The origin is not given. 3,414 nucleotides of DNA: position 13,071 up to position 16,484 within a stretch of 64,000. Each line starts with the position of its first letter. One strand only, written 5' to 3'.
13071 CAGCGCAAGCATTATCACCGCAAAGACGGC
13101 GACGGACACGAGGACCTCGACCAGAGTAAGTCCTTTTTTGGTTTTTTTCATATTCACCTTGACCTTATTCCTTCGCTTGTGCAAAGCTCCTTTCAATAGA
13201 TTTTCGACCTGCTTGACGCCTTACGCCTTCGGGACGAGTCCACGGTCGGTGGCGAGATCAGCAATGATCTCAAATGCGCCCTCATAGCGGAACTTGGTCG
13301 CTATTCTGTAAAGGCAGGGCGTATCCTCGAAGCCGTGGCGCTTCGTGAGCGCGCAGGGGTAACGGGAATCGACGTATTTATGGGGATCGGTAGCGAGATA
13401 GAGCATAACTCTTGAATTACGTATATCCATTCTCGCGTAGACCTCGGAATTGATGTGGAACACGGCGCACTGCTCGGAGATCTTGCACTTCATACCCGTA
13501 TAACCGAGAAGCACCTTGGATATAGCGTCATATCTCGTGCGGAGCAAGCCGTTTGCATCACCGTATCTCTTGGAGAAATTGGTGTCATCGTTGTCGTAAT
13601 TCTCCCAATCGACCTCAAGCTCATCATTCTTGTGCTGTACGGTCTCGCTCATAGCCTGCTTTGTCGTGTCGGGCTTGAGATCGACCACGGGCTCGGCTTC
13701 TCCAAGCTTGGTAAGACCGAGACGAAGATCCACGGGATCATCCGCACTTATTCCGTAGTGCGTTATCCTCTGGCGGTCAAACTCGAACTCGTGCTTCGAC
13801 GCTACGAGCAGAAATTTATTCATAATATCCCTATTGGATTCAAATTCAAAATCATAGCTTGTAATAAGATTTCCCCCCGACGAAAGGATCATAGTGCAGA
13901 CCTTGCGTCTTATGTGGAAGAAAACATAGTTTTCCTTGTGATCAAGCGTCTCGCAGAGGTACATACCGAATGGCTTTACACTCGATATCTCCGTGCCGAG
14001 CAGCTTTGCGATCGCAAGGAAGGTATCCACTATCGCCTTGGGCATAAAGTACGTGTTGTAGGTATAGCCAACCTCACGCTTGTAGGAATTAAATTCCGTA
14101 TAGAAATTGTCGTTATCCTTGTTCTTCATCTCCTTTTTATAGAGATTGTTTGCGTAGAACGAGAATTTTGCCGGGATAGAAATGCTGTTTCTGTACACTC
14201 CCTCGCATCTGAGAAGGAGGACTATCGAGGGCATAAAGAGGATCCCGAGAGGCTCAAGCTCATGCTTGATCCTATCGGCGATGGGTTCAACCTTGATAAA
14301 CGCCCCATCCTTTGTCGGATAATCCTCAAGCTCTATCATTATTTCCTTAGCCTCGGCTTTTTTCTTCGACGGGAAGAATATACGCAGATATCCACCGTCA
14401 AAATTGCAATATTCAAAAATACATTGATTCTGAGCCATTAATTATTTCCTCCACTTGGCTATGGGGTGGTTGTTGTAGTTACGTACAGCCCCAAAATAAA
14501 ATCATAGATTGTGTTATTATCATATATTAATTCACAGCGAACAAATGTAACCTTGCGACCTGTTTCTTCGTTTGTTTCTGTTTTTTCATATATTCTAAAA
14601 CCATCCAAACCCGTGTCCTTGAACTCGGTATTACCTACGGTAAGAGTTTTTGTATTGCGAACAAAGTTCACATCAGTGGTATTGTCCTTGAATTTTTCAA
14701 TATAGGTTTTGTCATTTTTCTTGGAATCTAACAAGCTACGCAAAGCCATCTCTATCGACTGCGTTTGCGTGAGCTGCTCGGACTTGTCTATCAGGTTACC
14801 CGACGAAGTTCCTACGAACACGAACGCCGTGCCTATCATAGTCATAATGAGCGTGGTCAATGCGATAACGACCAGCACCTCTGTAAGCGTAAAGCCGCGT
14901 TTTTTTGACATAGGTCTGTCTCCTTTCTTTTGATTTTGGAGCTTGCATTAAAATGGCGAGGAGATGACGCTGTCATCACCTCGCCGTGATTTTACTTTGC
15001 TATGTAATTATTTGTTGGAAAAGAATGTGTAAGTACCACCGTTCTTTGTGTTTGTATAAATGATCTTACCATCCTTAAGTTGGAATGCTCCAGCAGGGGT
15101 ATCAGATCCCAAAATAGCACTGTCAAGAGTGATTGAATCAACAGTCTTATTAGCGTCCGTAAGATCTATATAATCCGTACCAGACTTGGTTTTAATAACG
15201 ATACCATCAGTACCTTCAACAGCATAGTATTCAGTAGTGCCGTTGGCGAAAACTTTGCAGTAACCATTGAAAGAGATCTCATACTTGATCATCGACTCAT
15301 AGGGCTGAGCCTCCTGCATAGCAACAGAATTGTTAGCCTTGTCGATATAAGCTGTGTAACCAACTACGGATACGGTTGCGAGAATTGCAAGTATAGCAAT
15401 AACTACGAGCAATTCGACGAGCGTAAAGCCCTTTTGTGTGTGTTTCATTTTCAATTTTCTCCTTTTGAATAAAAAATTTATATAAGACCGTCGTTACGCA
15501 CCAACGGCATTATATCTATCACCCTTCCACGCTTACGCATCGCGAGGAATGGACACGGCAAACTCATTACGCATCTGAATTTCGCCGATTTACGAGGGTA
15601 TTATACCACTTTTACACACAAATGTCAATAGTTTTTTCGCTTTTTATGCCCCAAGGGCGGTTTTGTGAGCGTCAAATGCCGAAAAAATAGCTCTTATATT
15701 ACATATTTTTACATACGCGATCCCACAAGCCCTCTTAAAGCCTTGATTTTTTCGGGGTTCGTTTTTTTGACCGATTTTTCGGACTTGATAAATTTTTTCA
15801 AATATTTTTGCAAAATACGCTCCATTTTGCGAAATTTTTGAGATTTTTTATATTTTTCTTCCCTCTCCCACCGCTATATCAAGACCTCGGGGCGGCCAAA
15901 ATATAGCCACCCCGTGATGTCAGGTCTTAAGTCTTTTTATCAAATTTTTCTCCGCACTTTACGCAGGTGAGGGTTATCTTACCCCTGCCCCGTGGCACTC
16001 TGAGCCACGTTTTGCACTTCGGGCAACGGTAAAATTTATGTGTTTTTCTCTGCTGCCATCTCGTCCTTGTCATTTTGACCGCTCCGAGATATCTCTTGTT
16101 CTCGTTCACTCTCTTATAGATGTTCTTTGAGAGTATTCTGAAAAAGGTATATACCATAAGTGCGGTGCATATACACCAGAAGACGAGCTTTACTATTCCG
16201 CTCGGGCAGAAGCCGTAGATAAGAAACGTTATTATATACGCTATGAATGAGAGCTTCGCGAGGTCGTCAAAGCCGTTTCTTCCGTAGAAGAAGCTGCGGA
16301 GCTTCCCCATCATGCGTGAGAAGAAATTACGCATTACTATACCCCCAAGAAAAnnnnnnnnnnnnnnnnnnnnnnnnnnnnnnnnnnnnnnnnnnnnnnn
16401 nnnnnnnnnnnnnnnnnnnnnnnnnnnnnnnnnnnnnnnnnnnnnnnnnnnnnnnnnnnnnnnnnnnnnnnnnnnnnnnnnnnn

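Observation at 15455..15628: pilA leader carries three small hairpins that each display the same loop motif RUGCGUAA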

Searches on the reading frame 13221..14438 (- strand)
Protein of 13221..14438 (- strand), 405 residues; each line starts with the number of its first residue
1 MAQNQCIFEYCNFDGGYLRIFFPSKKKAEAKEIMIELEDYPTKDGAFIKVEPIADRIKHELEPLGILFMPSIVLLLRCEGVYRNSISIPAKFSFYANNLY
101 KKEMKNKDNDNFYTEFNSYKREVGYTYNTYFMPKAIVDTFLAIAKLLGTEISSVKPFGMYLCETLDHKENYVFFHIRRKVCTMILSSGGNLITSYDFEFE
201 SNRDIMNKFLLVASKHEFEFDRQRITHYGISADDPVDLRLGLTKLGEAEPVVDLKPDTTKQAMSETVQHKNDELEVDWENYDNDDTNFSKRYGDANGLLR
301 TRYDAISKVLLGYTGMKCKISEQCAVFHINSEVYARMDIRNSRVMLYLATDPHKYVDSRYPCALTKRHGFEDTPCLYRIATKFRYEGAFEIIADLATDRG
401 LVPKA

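Call 9: search_protein_families(library=pfam, proteins=[window:13221-14438:-], max_evalue=0.01)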
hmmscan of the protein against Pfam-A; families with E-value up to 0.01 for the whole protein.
window:13221-14438:- (405 aa): 0 families

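Call 33: find_related_loci(query=A2, collection=metagenome_contigs, flank=4000)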
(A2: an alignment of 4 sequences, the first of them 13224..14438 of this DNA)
Query A2 (405 aa) in metagenome_contigs; peptide patterns used: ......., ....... (x = any residue, [..] = any of these).
600 stretches matched a pattern, but none encodes a relative of the query by tblastn (E <= 1e-3).

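Call 34: find_homologous_proteins(query=window:13224-14438:-, max_evalue=0.00001)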
Query window:13224-14438:- (405 aa): 64 proteins with E <= 0.00001 among 1837 candidates.
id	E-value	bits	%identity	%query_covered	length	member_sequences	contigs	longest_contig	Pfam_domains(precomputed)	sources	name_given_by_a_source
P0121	7.8e-277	935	100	100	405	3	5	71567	-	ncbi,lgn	-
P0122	1.5e-275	931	99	100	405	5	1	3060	-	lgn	-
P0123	1.0e-272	922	98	100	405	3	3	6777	-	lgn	-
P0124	7.3e-211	718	78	100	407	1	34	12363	-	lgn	-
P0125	1.3e-202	691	75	99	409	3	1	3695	-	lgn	-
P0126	2.5e-194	664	70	100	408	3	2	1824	-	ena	-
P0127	3.1e-193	660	71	100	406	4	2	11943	-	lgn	-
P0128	5.7e-190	649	70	100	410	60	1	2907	-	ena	-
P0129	1.0e-188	645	69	100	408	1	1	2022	-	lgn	-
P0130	1.9e-187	641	68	100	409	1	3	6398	-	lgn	-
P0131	7.4e-187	639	69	100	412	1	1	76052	-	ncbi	-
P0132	8.9e-186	636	68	100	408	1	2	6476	-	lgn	-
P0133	1.6e-176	605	65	100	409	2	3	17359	-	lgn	-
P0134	3.4e-176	604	65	100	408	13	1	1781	-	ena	-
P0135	4.8e-175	600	64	100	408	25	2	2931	-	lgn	-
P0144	3.5e-161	555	61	100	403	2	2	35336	-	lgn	-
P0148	7.8e-153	527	58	100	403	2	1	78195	-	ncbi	-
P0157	4.1e-144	498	56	100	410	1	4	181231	-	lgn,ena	-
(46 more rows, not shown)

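Call 35: find_encoding_contigs(protein=P0131, flank=4000, max_places=2)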
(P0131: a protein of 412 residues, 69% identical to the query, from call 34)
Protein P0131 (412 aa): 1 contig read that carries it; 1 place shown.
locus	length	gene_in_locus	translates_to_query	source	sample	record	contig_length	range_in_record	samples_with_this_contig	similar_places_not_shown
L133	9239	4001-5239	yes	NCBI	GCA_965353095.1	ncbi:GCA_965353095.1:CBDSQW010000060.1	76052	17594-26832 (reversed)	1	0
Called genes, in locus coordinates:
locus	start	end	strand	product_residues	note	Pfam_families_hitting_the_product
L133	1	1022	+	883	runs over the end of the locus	PF00005:ABC_tran, PF02687:FtsX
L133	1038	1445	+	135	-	-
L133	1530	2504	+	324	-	PF02275:CBAH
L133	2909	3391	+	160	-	PF07963:N_methyl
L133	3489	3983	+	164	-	PF07963:N_methyl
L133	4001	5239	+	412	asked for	-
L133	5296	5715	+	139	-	PF07963:N_methyl (weak)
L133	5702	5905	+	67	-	-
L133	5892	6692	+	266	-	PF06750:A24_N_bact, PF01478:Peptidase_A24 (weak)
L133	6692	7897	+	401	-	PF00482:T2SSF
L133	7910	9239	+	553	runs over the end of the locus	PF05157:MshEN (weak), PF00437:T2SSE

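Call 36: find_encoding_contigs(protein=P0148, flank=4000, max_places=2)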
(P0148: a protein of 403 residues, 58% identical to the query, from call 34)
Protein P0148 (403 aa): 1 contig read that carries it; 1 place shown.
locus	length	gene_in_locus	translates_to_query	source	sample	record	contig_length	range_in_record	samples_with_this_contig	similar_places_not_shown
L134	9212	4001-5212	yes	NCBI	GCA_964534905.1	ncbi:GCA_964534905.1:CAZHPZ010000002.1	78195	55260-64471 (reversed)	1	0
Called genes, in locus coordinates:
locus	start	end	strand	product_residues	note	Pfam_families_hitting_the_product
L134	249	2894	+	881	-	PF00005:ABC_tran, PF02687:FtsX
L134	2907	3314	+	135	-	-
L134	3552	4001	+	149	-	PF07963:N_methyl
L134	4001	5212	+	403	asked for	-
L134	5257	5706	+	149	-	PF07963:N_methyl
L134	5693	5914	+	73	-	-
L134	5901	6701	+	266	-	PF06750:A24_N_bact, PF01478:Peptidase_A24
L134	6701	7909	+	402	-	PF00482:T2SSF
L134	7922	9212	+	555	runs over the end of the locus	PF05157:MshEN, PF00437:T2SSE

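Call 39: find_encoding_contigs(protein=P0144, flank=4000, max_places=2)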
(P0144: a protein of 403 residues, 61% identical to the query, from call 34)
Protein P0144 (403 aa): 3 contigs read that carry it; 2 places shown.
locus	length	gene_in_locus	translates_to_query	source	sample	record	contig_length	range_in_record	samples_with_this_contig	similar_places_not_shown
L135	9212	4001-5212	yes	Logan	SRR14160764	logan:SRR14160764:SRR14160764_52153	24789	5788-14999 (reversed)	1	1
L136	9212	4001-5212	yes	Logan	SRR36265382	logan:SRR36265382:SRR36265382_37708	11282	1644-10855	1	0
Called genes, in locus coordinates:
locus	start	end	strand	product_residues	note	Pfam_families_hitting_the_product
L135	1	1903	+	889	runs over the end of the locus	PF00005:ABC_tran, PF02687:FtsX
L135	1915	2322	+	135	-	-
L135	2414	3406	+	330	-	PF02275:CBAH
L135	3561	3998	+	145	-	PF07963:N_methyl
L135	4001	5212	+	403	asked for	-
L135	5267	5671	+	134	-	PF07963:N_methyl (weak)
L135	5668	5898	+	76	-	-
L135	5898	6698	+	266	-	PF06750:A24_N_bact, PF01478:Peptidase_A24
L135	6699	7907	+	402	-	PF00482:T2SSF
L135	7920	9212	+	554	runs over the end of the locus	PF05157:MshEN (weak), PF00437:T2SSE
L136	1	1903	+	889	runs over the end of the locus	PF00005:ABC_tran, PF02687:FtsX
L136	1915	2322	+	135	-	-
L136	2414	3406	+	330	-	PF02275:CBAH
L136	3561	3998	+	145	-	PF07963:N_methyl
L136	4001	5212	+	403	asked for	-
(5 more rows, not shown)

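Call 40: find_encoding_contigs(protein=P0157, flank=4000, max_places=3)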
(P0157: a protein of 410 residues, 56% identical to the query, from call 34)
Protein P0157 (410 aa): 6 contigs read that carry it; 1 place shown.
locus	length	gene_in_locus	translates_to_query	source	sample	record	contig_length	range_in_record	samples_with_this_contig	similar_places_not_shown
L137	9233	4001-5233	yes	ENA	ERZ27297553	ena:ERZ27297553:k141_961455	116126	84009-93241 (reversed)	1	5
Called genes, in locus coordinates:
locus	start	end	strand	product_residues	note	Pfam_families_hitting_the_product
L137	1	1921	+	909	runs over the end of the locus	PF00005:ABC_tran, PF02687:FtsX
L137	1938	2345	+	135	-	-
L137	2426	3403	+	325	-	PF02275:CBAH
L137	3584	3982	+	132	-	PF07963:N_methyl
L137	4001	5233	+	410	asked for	-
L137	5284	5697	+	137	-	PF07963:N_methyl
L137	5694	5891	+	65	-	-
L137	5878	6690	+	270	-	PF06750:A24_N_bact, PF01478:Peptidase_A24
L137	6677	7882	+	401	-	PF00482:T2SSF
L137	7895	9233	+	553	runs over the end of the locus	PF05157:MshEN (weak), PF00437:T2SSE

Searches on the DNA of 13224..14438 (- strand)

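Call 75: search_rna_families(source=L133, start=2700, end=2950, threshold=evalue, max_evalue=10)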
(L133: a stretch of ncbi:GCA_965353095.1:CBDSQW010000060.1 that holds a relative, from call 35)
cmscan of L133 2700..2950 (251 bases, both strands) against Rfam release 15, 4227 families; matches with E-value up to 10: 4.
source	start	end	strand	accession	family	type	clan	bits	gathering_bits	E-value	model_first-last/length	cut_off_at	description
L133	2867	2938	+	RF02780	PutA_thermometer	Cis-reg; thermoregulator;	-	17.1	51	0.98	1-72/72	no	PutA 5' UTR thermometer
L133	2827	2911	+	RF02980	freshwater-2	Cis-reg;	-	16.1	49.9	3.2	1-84/84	no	freshwater-2 RNA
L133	2803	2869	+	RF03805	bpcv-mir-B1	Gene; miRNA;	-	14.5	90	2.3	1-72/72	no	bpcv-mir-B1 microRNA precursor family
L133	2907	2950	+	RF01496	Afu_182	Gene; sRNA;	-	12.4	65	4.6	1-39/195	3'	A. fumigatus sRNA Afu_182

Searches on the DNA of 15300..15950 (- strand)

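Call 4: search_rna_families(source=window, start=15300, end=15950, threshold=evalue, max_evalue=10, show_alignments=3)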
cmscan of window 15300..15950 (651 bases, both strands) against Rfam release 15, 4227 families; matches with E-value up to 10: 10.
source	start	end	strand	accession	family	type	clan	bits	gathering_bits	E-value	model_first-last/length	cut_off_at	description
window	15795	15846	+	RF03697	mir-722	Gene; miRNA;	-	27.5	81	0.0039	1-67/67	no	mir-722 microRNA precursor family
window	15446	15520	-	RF02934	caiA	Gene; sRNA;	-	25.6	55.5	0.056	1-78/78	no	caiA RNA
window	15456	15513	-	RF02948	cow-rumen-4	Gene; sRNA;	-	21.2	48.5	0.66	1-64/64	no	cow-rumen-4 RNA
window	15800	15851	+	RF02074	STnc240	Gene; sRNA;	-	18.3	55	6.4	1-77/77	no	Enterobacterial sRNA STnc240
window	15615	15712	+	RF01859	Phe_leader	Cis-reg; leader;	-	15.7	55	8.7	1-125/125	no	Phenylalanine leader peptide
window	15387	15512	+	RF01796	frnS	Gene; sRNA;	-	15.6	60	6.3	1-119/119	no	Fumarate/nitrate reductase regulator sRNA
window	15832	15863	+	RF00066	U7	Gene; snRNA;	-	12.5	34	6.3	1-62/62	no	U7 small nuclear RNA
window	15566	15647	-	RF02081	STnc550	Gene; sRNA;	-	12.2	48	1.7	212-304/388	no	Enterobacterial sRNA STnc550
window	15361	15372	+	RF03010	mcrA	Gene; sRNA;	-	10.8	57.6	5.1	1-51/51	no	mcrA RNA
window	15679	15755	-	RF02687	RAGATH-8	Gene; sRNA;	-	8.7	86.7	8.7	1-276/276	no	RAGATH-8 RNA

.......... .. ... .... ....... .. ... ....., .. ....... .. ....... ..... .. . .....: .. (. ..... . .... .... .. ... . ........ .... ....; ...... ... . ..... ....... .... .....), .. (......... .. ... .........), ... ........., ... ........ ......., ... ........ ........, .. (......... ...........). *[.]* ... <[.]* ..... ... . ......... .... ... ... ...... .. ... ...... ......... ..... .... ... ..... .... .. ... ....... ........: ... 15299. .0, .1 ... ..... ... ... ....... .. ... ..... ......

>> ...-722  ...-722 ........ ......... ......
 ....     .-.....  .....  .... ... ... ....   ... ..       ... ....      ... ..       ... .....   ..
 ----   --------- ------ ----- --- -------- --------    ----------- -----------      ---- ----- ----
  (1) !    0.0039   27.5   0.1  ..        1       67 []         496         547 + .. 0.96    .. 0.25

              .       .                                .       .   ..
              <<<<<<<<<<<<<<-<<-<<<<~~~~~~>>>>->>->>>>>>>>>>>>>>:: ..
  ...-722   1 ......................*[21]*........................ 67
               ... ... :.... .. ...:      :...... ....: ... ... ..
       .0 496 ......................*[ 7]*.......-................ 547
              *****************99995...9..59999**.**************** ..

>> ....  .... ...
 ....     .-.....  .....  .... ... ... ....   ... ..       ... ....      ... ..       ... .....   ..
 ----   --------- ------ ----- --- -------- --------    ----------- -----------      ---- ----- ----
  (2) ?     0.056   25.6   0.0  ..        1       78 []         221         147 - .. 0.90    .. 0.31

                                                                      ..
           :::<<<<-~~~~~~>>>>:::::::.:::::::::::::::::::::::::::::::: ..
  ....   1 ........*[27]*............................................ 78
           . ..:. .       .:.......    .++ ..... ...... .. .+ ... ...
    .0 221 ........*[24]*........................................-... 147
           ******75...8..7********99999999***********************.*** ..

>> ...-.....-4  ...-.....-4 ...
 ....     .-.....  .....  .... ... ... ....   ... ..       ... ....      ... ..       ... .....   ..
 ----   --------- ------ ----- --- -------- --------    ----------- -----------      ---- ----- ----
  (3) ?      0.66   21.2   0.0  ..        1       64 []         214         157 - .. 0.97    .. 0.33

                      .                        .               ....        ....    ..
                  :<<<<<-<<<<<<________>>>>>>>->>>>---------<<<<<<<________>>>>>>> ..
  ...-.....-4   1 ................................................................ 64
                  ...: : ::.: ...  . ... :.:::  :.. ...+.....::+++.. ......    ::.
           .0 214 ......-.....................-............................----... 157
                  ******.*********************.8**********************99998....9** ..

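Call 65: build_rna_model(alignment_id=A6, structure=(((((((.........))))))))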
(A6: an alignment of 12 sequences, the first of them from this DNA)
Model R1 built from alignment A6 (12 sequences, 23 columns); structure: as given.
model positions 23; base pairs 7; branch points 0; effective number of sequences 12; information 1.183 bits per position. Calibrated on 0.2 Mb of random sequence (short: E-values are rough).
structure used (alignment columns):
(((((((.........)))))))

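Call 66: search_with_rna_model(model_id=R1, source=window, filters=off, max_evalue=10)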
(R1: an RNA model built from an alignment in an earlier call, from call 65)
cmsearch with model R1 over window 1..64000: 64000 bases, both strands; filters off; matches with E-value up to 10: 21.
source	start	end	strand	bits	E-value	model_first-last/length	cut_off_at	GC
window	15560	15582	-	32.8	2.2e-06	1-23/23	no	0.3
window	15526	15548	-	30.8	7.9e-06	1-23/23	no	0.61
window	15487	15508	-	13.8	0.48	1-23/23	no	0.64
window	20377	20397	-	11.8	1.7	1-23/23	no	0.38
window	43123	43141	+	11.8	1.7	1-23/23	no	0.58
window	50792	50811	-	11.3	2.4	1-23/23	no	0.6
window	61986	62019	+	11.3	2.4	1-23/23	no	0.68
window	36136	36151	+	11.1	2.7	1-23/23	no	0.69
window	58650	58674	-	10.8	3.3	1-23/23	no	0.44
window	30002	30027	+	10.6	3.6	1-23/23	no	0.62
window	53179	53201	+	10.6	3.7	1-23/23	no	0.52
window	50899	50909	+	10.5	4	7-17/23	no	0.36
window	11343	11365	+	10.4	4.1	1-23/23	no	0.48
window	31728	31754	+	10.3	4.5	1-23/23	no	0.48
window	30147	30169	-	10.3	4.5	1-23/23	no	0.43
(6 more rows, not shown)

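Call 67: search_with_rna_model(model_id=R1, sources=[L003, L007, L133, L134, L135, L137, L009, L010, L097], filters=off, max_evalue=5)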
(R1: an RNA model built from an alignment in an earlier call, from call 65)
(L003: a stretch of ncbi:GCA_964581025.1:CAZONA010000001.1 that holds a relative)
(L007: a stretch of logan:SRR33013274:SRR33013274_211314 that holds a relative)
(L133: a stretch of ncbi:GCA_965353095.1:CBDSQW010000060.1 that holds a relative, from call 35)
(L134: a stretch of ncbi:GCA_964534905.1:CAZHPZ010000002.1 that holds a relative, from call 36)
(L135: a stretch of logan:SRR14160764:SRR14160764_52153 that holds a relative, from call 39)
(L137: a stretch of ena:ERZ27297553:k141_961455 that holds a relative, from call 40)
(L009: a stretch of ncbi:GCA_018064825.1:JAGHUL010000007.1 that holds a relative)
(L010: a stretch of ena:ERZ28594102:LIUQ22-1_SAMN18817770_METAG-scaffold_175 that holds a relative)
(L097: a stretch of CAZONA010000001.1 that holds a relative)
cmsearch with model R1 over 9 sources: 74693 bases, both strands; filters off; matches with E-value up to 5: 18.
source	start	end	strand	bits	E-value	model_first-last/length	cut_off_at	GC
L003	2869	2891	+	32.2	3.8e-06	1-23/23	no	0.3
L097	1541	1563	+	32.2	3.8e-06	1-23/23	no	0.3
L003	2903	2925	+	32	4.4e-06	1-23/23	no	0.48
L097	1575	1597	+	32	4.4e-06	1-23/23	no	0.48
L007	2867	2889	+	31.9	4.7e-06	1-23/23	no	0.26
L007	2902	2924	+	31.2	7.3e-06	1-23/23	no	0.57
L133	2805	2827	+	30.7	1e-05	1-23/23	no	0.57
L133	2768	2790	+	29.5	2.1e-05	1-23/23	no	0.48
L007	2940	2961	+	13.9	0.5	1-23/23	no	0.68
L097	5847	5866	-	13.8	0.53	1-23/23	no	0.35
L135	7329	7347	-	13.4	0.73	1-23/23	no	0.32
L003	658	689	+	13.1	0.87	1-23/23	no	0.38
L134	3595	3615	+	12.7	1.1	1-23/23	no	0.33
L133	5798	5817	+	12.2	1.6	1-23/23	no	0.15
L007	4417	4443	-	11.4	2.6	1-23/23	no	0.44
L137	6558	6588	-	11.3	2.8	1-23/23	no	0.29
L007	3998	4015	-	10.8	3.7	1-23/23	no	0.28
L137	7738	7760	+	10.6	4.3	1-23/23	no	0.26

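Call 90: search_dna_similar(query=window:15446-15630:-, collection=plasmids, mode=distant, max_evalue=0.01, max_rows=10)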
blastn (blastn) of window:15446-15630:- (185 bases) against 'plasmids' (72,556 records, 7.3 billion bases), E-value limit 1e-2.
No match.

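Call 91: search_dna_similar(query=window:15446-15630:-, collection=phages, mode=distant, max_evalue=0.01, max_rows=10)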
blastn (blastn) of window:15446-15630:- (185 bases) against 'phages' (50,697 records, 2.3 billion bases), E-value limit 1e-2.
No match.

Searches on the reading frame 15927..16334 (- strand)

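Call 9: search_protein_families(library=pfam, proteins=[window:15927-16334:-], max_evalue=0.01)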
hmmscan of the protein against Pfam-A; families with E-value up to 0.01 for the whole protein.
window:15927-16334:- (135 aa): 3 families
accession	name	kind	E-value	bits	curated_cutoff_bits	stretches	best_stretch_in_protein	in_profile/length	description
PF13248.11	Zn_ribbon_3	-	0.0084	16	27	0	102-111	3-11/26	zinc-ribbon domain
PF03419.18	Peptidase_U4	-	0.0086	15.8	28.4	1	16-82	76-147/284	Sporulation factor SpoIIGA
PF01485.27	IBR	-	0.0092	16.5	24.3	1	96-131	13-51/65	IBR domain, a half RING-finger domain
